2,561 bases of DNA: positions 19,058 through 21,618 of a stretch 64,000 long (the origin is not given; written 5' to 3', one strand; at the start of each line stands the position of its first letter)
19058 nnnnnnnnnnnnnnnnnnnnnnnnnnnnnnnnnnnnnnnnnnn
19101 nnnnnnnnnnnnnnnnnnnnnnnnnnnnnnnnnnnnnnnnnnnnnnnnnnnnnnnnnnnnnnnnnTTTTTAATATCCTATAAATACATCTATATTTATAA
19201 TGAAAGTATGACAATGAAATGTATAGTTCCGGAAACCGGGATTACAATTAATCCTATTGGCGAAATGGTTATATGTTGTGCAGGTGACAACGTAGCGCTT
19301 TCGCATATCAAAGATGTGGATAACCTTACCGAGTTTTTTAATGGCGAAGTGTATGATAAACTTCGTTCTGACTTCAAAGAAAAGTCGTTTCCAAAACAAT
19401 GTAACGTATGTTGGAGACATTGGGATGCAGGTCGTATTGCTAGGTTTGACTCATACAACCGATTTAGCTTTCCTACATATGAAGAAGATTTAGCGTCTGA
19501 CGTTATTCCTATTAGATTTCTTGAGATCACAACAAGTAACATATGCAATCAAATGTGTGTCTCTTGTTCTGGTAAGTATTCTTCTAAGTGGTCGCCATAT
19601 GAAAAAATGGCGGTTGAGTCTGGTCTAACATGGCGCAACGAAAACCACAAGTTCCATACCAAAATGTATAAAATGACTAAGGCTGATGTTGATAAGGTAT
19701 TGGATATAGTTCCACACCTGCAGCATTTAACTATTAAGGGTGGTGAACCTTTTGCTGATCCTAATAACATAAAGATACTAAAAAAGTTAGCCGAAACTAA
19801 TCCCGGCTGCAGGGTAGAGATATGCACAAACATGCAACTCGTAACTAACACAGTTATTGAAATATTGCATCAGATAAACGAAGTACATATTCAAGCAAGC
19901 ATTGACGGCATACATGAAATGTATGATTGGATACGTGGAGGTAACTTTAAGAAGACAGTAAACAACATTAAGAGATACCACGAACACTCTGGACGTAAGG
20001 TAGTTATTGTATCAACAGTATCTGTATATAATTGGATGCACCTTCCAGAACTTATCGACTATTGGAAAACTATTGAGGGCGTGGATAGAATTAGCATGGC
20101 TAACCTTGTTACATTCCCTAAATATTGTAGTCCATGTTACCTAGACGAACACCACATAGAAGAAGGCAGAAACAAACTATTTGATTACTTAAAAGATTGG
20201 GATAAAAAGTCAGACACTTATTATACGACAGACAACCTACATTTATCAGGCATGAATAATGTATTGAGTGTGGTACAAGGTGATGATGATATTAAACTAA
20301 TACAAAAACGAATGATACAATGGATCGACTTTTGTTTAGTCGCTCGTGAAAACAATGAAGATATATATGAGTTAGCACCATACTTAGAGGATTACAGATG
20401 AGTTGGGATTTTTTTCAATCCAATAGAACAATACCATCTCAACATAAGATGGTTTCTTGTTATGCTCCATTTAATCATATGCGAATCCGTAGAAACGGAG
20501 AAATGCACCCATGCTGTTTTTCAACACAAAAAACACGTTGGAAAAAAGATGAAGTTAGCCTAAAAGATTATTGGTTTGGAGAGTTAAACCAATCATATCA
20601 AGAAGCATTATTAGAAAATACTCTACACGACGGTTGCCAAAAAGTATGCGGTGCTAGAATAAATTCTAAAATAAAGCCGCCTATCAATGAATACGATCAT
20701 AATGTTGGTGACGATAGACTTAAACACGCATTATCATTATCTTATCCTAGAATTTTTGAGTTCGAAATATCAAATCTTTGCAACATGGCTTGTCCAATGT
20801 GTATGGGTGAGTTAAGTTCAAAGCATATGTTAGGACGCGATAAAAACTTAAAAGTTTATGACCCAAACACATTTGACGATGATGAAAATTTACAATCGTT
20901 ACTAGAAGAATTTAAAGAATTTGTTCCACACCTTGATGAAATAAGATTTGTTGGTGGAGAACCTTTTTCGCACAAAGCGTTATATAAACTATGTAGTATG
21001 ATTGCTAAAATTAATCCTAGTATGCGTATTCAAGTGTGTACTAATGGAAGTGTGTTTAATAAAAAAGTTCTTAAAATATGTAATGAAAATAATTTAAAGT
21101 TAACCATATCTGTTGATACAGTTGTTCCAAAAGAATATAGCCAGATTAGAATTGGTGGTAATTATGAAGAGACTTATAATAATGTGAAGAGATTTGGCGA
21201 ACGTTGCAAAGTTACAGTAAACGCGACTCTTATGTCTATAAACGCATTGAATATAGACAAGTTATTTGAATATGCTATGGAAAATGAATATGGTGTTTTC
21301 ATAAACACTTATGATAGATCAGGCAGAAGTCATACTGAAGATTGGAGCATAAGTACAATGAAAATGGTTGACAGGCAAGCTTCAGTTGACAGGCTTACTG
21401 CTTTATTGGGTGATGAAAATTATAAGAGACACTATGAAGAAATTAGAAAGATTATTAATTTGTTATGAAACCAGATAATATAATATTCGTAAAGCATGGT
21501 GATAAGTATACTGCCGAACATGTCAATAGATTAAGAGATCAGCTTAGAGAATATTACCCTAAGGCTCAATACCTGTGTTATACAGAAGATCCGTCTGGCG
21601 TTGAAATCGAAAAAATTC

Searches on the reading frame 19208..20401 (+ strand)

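Call 9: search_protein_families(library=phrogs, proteins=[window:19208-20401:+])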
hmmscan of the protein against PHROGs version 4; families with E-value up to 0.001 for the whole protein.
window:19208-20401:+ (397 aa): 3 families
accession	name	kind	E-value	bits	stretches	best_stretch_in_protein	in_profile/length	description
phrog_14086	-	other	1.6e-16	61.6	1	4-328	4-302/353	radical SAM domain-containing protein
phrog_2076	-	moron, auxiliary metabolic gene and host takeover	0.00072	20.1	0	141-281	50-189/247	QueE-like radical SAM domain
phrog_13987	-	other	0.00074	19.9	0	147-212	36-104/274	radical SAM domain-containing protein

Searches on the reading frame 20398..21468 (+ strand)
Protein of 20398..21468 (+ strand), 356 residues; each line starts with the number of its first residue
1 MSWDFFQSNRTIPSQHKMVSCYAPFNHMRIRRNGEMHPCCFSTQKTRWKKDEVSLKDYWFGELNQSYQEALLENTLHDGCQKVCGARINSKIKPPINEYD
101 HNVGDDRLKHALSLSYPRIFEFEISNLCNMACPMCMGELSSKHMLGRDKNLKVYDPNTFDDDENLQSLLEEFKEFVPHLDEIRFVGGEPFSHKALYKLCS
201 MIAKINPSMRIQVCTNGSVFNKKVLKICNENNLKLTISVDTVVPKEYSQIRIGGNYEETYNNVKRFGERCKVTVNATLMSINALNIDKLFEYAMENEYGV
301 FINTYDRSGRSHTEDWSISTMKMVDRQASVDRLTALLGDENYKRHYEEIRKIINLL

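Call 44: search_protein_families(library=pfam, proteins=[window:20398-21468:+], max_evalue=0.001)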
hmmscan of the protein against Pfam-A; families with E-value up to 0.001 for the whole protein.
window:20398-21468:+ (356 aa): 3 families
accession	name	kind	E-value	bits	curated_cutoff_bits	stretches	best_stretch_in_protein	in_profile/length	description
PF04055.27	Radical_SAM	-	1e-17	65.3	29.5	1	123-280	2-152/166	Radical SAM superfamily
PF13186.11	SPASM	-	6.4e-05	23.6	21.5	1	21-67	1-51/67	Iron-sulfur cluster-binding domain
PF13353.11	Fer4_12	-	0.00017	22.4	22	1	128-247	15-117/137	4Fe-4S single cluster domain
